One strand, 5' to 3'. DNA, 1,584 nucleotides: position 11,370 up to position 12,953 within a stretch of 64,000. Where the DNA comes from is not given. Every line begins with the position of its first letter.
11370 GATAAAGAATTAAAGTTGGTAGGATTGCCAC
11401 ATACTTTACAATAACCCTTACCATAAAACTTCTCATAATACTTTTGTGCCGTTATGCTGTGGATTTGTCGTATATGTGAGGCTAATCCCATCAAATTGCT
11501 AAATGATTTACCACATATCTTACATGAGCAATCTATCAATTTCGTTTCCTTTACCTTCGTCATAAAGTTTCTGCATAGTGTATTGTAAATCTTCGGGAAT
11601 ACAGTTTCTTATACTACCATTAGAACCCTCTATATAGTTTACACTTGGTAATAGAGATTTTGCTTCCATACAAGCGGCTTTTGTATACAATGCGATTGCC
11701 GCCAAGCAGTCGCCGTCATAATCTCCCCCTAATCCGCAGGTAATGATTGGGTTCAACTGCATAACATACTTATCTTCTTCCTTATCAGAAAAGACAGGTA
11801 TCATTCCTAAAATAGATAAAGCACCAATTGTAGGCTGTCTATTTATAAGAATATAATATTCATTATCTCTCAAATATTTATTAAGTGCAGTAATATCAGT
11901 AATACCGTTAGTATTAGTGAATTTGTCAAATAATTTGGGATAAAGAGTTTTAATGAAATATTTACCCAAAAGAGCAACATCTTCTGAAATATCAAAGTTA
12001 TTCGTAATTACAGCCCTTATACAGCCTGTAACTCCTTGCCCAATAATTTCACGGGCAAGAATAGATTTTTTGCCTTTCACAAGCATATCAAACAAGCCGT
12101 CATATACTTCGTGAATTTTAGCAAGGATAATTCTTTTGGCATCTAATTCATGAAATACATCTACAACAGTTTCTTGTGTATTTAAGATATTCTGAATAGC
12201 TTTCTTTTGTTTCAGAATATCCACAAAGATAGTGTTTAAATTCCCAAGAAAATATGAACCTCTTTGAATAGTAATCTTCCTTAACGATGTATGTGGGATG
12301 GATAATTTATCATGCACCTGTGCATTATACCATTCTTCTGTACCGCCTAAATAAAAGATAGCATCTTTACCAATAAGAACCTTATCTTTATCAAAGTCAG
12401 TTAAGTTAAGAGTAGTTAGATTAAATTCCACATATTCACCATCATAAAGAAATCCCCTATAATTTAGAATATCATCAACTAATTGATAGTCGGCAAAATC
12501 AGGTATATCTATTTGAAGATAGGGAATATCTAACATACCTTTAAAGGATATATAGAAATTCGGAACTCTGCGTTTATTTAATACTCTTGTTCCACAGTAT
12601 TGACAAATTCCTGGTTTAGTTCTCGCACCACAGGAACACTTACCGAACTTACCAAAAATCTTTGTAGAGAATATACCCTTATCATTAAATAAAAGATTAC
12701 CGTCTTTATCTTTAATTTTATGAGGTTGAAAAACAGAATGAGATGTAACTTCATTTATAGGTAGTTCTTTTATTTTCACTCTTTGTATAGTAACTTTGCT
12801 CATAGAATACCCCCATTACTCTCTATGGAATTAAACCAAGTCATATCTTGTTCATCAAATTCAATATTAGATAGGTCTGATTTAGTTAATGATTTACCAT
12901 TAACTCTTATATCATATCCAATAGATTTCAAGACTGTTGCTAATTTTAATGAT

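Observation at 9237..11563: Intact IscB (OMEGA) RNA-guided nuclease nested inside a homing-endonuclease-like gene, itself lodged between the two halves of the phage RNAP beta' subunit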

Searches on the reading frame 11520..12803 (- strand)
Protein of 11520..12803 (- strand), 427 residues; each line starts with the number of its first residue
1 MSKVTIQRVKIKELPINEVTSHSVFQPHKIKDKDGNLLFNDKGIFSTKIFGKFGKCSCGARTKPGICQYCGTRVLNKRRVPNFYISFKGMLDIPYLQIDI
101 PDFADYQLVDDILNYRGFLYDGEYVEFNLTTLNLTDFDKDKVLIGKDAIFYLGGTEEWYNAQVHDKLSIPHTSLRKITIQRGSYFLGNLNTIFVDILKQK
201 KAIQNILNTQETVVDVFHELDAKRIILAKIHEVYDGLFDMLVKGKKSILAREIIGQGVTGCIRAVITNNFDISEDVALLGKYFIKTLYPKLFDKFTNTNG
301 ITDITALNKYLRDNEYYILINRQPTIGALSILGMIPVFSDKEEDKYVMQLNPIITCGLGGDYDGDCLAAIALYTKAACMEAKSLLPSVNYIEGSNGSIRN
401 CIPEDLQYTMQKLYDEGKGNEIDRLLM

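Call 4: search_protein_families(library=ncbifam, proteins=[window:11520-12803:-], max_evalue=0.01)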
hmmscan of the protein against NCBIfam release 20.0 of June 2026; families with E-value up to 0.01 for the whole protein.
window:11520-12803:- (427 aa): 7 families
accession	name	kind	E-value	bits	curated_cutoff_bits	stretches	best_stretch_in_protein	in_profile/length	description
TIGR02386.1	rpoC_TIGR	equivalog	6.2e-07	27.6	963.5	1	221-396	293-478/1147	DNA-directed RNA polymerase subunit beta'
NF011498.0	PRK14906.1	equivalog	6.8e-06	23.7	1437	1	315-394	496-571/1459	DNA-directed RNA polymerase subunit beta'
NF002729.0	PRK02625.1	equivalog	0.00025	19.8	1117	0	316-390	426-496/626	DNA-directed RNA polymerase subunit gamma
TIGR02387.1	rpoC1_cyan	equivalog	0.00025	19.8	975.9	1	316-390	420-490/619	DNA-directed RNA polymerase subunit gamma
NF011417.0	PRK14844.1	equivalog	0.00029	17.8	4632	1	315-396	1851-1929/2839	DNA-directed RNA polymerase subunit beta/beta'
NF007172.0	PRK09603.1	equivalog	0.00047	16.8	5372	1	314-396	1806-1885/2890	DNA-directed RNA polymerase subunit beta/beta'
NF006336.0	PRK08566.1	equivalog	0.002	16.4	819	1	305-386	407-483/883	DNA-directed RNA polymerase subunit A'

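Call 6: search_protein_families(library=pfam, proteins=[window:11520-12803:-], max_evalue=0.01)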
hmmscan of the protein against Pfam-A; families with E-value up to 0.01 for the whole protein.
window:11520-12803:- (427 aa): 1 family
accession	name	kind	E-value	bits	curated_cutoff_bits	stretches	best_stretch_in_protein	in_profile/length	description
PF00623.25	RNA_pol_Rpb1_2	-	1.3e-06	29.2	25.3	1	306-385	90-164/166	RNA polymerase Rpb1, domain 2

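Call 11: search_dna_similar(query=window:11520-12803:-, collection=phages, mode=protein, max_rows=30)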
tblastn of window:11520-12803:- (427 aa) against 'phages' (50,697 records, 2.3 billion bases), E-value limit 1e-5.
No match.

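Call 19: find_related_loci(query=window:11520-12803:-, collection=viral_contigs, flank=6000)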
Query window:11520-12803:- (427 aa) in viral_contigs; peptide patterns used: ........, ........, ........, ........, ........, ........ (x = any residue, [..] = any of these).
16 stretches matched a pattern, but none encodes a relative of the query by tblastn (E <= 1e-3).

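Call 37: search_solved_structures(query=window:11520-12803:-, max_evalue=1)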
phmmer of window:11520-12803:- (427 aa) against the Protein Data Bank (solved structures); distinct sequences matched with E-value up to 1: 81 (the best 60 are shown).
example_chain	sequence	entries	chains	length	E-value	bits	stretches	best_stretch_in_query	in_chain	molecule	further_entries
7xya_D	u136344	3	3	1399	3.1e-07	33.3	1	236-396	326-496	DNA-directed RNA polymerase subunit beta'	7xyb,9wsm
7f0r_D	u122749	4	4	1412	3.2e-07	33.3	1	236-396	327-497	DNA-directed RNA polymerase subunit beta'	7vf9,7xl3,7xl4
9gdo_D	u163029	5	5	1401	8.2e-07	31.9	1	238-393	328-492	DNA-directed RNA polymerase subunit beta'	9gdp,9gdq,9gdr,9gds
8t0l_J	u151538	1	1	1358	2.2e-06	30.5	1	314-396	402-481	DNA-directed RNA polymerase subunit beta'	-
8t00_J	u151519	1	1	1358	2.2e-06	30.5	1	314-396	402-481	DNA-directed RNA polymerase subunit beta'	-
6vys_AE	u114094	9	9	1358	2.2e-06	30.5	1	314-396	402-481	DNA-directed RNA polymerase subunit | DNA-directed RNA polymerase subunit beta | DNA-directed RNA polymerase subunit beta'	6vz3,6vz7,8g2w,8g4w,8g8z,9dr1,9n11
9gur_4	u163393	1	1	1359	2.2e-06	30.5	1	314-396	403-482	DNA-directed RNA polymerase subunit beta'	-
6n4c_D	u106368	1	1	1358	2.3e-06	30.5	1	314-396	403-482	DNA-directed RNA polymerase subunit beta'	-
9n07_J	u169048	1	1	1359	2.3e-06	30.5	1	314-396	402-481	DNA-directed RNA polymerase subunit beta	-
7mkn_D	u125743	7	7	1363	2.3e-06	30.5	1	314-396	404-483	DNA-directed RNA polymerase subunit beta'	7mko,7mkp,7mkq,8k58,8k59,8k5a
6awb_04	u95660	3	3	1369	2.3e-06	30.4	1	314-396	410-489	DNA-directed RNA polymerase subunit beta'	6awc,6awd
6j9e_D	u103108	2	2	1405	2.3e-06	30.4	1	239-397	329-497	DNA-directed RNA polymerase subunit beta'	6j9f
8g1s_J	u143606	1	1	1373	2.3e-06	30.4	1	314-396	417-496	DNA-directed RNA polymerase subunit beta'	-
8re4_D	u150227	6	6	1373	2.3e-06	30.4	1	314-396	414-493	DNA-directed RNA polymerase subunit beta'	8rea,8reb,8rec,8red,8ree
9q94_D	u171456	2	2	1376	2.3e-06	30.4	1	314-396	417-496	DNA-directed RNA polymerase subunit beta'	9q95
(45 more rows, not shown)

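Call 38: search_protein_families(library=phrogs, proteins=[window:11520-12803:-], max_evalue=0.001)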
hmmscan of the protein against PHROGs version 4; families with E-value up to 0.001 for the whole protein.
window:11520-12803:- (427 aa): 2 families
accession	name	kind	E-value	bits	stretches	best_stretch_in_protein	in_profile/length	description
phrog_2986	-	DNA, RNA and nucleotide metabolism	1.4e-12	47.6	1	348-413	471-537/539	RNA polymerase beta subunit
phrog_2987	-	DNA, RNA and nucleotide metabolism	8.4e-07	29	0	313-391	370-448/478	RNA polymerase beta subunit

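Call 39: find_homologous_proteins(query=window:11520-12803:-, max_evalue=0.00001)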
Query window:11520-12803:- (427 aa): 171 proteins with E <= 0.00001 among 4501 candidates; the best 120 are listed.
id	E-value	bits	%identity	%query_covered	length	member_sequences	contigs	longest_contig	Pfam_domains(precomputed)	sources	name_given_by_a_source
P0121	2.6e-287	971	100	100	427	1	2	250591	PF00623.26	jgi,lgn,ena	-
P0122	1.4e-185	636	66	99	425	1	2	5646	PF00623.26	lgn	-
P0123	1.8e-182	626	66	97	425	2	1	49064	PF00623.26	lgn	-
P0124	7.0e-181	620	66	97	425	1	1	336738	PF00623.26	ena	-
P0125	4.3e-179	614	65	97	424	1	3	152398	PF00623.26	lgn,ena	-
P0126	1.7e-178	612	65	97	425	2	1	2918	PF00623.26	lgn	-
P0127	9.9e-178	610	66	97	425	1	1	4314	PF00623.26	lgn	-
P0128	5.7e-154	532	56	99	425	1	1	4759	PF00623.26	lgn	-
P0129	7.7e-148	511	56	100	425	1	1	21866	PF00623.26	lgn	-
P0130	2.0e-143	497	54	100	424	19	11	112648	PF00623.26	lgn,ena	-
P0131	2.8e-143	496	53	99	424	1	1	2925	PF00623.26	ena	-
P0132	1.9e-141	490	51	99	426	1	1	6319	PF00623.26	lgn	-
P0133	1.4e-140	487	52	99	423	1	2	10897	PF00623.26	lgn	-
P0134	5.5e-140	486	52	99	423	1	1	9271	PF00623.26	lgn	-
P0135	2.8e-139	483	52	99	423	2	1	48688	PF00623.26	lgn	-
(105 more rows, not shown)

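Call 40: find_encoding_contigs(protein=P0124, flank=6000, max_places=2)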
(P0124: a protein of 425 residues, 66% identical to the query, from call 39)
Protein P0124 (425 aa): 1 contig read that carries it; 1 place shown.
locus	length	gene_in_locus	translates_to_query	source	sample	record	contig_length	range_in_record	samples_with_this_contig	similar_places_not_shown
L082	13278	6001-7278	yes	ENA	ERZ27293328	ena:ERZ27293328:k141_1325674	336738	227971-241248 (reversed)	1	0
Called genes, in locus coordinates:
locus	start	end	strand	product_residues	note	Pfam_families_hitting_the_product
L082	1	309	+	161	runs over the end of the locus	-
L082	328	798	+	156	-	-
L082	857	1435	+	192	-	PF00149:Metallophos (weak), PF12850:Metallophos_2 (weak)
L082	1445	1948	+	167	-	-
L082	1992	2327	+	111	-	-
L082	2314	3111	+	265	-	-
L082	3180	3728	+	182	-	-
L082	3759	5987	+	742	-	PF00562:RNA_pol_Rpb2_6 (weak)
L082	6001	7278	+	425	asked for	PF00623:RNA_pol_Rpb1_2 (weak)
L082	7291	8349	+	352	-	-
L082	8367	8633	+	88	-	-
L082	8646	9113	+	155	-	-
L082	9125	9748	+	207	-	-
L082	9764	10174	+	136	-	-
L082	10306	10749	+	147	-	-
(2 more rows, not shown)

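Call 41: find_encoding_contigs(protein=P0125, flank=6000, max_places=2)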
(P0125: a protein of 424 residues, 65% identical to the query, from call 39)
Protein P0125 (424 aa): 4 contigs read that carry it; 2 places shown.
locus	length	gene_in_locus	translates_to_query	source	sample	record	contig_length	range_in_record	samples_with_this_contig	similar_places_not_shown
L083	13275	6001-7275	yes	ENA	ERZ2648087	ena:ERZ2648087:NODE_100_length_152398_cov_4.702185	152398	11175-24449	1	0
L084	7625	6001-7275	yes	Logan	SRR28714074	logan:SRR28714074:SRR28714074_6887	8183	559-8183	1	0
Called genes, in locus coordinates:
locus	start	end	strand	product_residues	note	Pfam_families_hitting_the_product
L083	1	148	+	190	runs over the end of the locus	-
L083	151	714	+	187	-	-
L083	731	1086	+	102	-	-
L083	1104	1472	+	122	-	-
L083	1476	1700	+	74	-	-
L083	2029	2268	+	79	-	-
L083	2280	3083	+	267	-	-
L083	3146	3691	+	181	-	-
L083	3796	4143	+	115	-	-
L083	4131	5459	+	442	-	PF00562:RNA_pol_Rpb2_6 (faint)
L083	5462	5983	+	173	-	-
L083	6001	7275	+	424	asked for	PF00623:RNA_pol_Rpb1_2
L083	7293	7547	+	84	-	PF13560:HTH_31 (weak), PF12844:HTH_19 (weak)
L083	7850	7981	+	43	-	-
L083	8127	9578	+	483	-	-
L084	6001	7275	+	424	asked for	PF00623:RNA_pol_Rpb1_2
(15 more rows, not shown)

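Call 42: find_encoding_contigs(protein=P0123, flank=6000, max_places=2)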
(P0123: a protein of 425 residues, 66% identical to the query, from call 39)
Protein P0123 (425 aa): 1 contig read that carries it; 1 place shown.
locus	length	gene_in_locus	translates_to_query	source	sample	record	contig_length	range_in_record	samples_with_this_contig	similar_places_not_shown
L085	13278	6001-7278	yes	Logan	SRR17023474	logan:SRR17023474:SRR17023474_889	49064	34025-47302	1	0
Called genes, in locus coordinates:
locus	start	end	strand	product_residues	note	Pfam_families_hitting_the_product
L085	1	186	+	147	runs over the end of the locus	-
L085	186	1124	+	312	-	PF01807:Zn_ribbon_DnaG (faint), PF13155:Toprim_2, PF13362:Toprim_3 (weak)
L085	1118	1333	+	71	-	-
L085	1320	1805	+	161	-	-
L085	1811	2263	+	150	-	-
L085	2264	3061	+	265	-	-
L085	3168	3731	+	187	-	-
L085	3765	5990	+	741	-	PF00562:RNA_pol_Rpb2_6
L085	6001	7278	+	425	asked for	PF00623:RNA_pol_Rpb1_2 (weak)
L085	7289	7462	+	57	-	-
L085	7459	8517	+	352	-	-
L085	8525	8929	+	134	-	-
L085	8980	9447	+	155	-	PF00085:Thioredoxin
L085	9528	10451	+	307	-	PF07728:AAA_5 (faint)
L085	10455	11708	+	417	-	PF13203:DUF2201_N (weak)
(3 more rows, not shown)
